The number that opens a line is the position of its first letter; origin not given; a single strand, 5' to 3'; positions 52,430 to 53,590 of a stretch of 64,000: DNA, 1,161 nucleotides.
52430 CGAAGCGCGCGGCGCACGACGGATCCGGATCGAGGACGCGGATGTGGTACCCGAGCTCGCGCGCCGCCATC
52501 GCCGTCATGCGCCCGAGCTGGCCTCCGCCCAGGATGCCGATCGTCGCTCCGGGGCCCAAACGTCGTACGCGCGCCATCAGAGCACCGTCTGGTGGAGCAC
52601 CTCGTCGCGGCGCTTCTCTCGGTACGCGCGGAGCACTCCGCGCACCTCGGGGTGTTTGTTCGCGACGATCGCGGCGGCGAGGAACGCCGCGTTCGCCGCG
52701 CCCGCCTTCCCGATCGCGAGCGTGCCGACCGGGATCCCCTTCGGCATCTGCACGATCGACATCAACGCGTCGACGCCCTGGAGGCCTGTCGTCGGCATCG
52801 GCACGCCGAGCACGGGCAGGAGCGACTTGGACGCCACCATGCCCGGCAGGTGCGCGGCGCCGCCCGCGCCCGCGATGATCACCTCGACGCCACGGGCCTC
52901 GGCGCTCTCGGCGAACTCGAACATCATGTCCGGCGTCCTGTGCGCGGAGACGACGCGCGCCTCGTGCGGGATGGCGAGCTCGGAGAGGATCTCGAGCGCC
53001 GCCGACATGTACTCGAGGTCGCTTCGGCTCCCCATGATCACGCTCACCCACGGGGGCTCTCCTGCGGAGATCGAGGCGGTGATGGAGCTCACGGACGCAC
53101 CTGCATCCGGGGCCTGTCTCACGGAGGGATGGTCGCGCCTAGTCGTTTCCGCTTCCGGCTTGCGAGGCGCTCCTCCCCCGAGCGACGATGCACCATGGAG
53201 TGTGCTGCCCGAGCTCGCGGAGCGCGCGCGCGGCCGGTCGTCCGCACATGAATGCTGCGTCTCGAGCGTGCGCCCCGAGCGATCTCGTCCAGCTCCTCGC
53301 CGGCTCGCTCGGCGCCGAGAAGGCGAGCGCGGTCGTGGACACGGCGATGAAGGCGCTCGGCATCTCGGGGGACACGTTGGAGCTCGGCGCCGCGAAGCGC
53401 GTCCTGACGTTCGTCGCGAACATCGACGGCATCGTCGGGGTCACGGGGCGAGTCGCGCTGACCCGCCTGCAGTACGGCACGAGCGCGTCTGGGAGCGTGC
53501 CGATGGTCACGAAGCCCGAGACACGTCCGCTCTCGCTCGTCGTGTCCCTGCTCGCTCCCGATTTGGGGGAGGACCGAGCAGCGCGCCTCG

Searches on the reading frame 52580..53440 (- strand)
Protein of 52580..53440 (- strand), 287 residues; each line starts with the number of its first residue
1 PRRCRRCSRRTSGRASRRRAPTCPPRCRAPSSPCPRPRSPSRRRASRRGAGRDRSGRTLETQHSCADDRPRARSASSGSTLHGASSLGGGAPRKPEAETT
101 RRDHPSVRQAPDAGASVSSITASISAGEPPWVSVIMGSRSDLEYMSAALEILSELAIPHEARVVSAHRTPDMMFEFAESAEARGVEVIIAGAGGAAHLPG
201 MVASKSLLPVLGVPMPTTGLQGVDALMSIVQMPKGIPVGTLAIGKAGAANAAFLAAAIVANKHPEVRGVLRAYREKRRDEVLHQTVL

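Call 33: search_protein_families(library=pfam, proteins=[window:52580-53440:-], max_evalue=0.001)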
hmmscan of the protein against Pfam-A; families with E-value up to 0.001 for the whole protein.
window:52580-53440:- (287 aa): 1 family
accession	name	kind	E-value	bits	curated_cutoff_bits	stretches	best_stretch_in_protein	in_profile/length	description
PF00731.26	AIRC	-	2.9e-59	199.3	30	1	132-279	2-147/148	AIR carboxylase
